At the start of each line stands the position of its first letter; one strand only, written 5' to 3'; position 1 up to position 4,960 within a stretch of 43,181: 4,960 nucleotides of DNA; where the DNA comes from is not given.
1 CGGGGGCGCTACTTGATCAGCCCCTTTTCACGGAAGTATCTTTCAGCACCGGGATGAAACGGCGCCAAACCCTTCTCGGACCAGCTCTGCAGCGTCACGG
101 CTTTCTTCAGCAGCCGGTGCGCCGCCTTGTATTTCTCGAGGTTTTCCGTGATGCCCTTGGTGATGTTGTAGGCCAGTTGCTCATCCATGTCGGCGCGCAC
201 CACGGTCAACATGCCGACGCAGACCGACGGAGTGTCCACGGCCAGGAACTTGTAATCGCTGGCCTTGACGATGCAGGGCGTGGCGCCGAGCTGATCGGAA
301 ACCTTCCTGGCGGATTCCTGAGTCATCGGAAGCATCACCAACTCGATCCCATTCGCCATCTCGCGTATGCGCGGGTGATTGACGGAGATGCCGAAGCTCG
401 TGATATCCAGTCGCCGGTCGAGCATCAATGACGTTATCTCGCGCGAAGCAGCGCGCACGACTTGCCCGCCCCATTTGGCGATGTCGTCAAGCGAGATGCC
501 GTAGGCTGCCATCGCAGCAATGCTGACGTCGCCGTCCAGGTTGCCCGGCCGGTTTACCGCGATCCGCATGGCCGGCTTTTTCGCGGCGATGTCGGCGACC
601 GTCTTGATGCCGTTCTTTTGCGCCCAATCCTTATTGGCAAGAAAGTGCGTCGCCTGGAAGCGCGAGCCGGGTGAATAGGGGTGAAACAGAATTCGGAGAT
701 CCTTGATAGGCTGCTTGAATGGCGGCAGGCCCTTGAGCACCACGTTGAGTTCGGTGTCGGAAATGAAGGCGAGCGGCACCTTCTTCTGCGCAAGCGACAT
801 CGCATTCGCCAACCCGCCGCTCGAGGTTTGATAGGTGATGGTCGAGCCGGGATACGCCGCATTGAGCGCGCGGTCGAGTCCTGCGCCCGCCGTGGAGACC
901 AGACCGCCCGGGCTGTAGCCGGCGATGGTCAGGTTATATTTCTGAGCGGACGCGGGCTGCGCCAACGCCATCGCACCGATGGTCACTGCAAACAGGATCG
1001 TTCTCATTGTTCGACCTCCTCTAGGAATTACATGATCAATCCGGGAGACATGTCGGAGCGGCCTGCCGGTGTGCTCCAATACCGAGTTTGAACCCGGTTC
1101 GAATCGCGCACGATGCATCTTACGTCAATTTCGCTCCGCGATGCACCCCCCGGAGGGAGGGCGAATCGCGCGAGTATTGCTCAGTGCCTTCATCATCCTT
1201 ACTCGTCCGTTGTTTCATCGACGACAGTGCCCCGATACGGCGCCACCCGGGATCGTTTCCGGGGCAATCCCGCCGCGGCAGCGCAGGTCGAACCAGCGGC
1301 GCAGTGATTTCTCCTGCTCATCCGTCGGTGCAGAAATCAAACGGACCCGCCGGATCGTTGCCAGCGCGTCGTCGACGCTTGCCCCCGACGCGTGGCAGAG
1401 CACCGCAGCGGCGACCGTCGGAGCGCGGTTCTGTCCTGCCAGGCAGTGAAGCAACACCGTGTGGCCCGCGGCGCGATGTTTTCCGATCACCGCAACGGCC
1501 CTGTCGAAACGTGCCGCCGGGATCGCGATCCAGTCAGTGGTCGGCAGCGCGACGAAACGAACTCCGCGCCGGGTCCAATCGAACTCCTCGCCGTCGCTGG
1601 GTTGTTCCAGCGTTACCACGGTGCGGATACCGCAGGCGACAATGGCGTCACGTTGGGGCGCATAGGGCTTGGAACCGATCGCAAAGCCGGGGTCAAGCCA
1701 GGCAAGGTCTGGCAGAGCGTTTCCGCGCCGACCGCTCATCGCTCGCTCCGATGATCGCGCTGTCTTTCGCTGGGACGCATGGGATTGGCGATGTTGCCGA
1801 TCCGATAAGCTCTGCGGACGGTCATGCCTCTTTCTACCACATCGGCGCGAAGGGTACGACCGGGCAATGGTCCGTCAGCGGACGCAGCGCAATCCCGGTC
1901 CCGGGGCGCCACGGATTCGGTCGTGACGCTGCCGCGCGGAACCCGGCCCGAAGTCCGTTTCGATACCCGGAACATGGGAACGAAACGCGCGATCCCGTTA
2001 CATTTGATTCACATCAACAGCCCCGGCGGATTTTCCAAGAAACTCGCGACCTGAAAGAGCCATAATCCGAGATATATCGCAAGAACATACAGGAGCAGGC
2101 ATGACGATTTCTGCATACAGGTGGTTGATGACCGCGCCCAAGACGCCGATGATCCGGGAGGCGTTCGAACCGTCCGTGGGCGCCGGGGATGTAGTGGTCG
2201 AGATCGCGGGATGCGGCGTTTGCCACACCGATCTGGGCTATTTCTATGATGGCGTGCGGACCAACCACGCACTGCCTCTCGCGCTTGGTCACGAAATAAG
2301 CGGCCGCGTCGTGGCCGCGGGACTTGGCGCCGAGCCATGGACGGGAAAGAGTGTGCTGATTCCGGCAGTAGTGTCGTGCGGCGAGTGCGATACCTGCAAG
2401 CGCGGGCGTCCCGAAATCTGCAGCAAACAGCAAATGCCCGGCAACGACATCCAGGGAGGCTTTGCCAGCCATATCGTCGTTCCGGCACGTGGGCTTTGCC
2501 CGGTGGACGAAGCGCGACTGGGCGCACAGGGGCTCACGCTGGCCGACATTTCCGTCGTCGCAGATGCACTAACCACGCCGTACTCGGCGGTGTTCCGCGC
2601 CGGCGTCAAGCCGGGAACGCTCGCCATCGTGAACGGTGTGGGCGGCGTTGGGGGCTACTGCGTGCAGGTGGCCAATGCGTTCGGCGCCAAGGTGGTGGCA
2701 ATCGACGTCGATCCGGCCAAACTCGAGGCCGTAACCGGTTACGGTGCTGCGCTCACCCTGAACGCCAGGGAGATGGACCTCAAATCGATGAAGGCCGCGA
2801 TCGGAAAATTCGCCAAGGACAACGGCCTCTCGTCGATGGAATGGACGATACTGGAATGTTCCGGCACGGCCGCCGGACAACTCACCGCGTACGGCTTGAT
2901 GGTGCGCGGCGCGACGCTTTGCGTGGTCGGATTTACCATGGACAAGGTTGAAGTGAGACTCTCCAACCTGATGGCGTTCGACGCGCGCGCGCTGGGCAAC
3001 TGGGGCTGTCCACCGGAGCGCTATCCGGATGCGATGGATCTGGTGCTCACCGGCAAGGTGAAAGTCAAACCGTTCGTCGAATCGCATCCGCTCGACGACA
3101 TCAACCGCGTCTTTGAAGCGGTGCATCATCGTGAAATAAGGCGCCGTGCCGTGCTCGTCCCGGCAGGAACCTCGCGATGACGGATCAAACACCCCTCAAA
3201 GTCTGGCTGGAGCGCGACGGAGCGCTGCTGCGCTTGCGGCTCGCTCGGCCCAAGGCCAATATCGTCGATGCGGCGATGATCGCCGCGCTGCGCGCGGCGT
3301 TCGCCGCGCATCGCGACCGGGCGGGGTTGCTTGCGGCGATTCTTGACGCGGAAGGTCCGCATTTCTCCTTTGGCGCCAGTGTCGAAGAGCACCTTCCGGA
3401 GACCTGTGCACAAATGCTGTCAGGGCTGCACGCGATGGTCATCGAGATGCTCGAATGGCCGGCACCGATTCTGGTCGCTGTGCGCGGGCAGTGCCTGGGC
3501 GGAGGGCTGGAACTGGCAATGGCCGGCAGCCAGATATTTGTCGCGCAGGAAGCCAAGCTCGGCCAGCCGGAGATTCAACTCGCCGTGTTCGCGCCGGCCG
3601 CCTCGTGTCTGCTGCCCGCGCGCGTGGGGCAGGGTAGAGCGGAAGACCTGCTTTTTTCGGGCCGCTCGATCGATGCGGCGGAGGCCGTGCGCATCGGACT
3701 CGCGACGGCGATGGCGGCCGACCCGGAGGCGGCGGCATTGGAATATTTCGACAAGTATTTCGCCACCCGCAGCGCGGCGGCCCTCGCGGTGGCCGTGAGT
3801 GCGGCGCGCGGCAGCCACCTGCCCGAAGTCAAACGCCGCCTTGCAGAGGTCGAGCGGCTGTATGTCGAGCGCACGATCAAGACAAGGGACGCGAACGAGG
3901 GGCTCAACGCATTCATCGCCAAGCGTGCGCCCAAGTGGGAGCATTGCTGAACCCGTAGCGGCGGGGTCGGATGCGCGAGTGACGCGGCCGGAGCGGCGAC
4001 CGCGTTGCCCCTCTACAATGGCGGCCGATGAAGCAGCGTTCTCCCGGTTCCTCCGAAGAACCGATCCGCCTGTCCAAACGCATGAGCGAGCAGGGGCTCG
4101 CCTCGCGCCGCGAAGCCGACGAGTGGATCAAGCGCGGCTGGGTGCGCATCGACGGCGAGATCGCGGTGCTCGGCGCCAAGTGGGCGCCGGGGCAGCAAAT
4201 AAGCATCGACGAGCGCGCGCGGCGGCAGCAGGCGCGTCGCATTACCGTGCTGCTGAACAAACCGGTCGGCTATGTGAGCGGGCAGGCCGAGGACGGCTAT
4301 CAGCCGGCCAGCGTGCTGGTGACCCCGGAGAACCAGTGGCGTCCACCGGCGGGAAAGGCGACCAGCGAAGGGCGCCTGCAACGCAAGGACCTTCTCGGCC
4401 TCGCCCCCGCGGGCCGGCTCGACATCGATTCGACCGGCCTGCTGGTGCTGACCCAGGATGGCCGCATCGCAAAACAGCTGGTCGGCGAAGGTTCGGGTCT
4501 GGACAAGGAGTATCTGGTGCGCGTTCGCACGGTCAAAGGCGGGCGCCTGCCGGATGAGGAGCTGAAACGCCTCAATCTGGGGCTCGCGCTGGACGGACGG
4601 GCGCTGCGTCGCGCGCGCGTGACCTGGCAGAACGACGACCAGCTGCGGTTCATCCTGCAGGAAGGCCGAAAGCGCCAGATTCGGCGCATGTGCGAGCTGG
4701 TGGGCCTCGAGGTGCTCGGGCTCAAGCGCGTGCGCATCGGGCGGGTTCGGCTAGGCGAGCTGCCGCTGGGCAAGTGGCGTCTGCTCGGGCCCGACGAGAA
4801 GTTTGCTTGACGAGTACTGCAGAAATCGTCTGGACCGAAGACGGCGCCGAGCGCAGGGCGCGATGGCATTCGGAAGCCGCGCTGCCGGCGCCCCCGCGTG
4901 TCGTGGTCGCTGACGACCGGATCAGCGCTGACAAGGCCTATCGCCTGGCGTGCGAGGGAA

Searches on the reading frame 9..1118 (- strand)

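Call 22: search_protein_families(library=pfam, proteins=[window:9-1118:-], max_evalue=0.001)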
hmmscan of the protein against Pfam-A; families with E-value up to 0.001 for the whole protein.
window:9-1118:- (369 aa): 1 family
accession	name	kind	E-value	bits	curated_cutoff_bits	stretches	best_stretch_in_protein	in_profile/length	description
PF16868.10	NMT1_3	-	1.8e-36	126.7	27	1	69-366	5-289/289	NMT1-like family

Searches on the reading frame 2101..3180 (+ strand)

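Call 22: search_protein_families(library=pfam, proteins=[window:2101-3180:+], max_evalue=0.001)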
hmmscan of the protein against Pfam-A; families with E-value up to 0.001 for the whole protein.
window:2101-3180:+ (359 aa): 3 families
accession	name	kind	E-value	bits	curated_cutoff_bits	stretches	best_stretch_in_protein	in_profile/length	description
PF08240.17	ADH_N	-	1.8e-22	80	23.5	1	27-136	1-103/104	Alcohol dehydrogenase GroES-like domain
PF00107.32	ADH_zinc_N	-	1.5e-17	64.2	31.8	1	182-315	1-127/129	Zinc-binding dehydrogenase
PF01262.27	AlaDh_PNT_C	-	3.8e-05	23.7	23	1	168-224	25-82/214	Alanine dehydrogenase/PNT, C-terminal domain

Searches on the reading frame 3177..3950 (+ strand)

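Call 22: search_protein_families(library=pfam, proteins=[window:3177-3950:+], max_evalue=0.001)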
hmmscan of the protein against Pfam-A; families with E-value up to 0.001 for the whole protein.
window:3177-3950:+ (257 aa): 2 families
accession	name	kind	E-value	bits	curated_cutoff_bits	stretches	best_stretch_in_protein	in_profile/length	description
PF00378.25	ECH_1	-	1.1e-29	104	27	1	14-255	3-249/251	Enoyl-CoA hydratase/isomerase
PF16113.10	ECH_2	-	5.1e-15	56.2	27.2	1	19-189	3-181/335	Enoyl-CoA hydratase/isomerase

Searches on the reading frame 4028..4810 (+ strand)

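Call 22: search_protein_families(library=pfam, proteins=[window:4028-4810:+], max_evalue=0.001)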
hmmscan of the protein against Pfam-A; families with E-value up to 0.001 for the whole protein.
window:4028-4810:+ (260 aa): 2 families
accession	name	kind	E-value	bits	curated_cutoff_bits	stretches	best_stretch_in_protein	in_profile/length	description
PF00849.27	PseudoU_synth_2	-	1.1e-13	52.1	26.8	1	74-223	3-151/152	RNA pseudouridylate synthase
PF01479.30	S4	-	4.9e-06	26.6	22.8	1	14-46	2-35/48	S4 domain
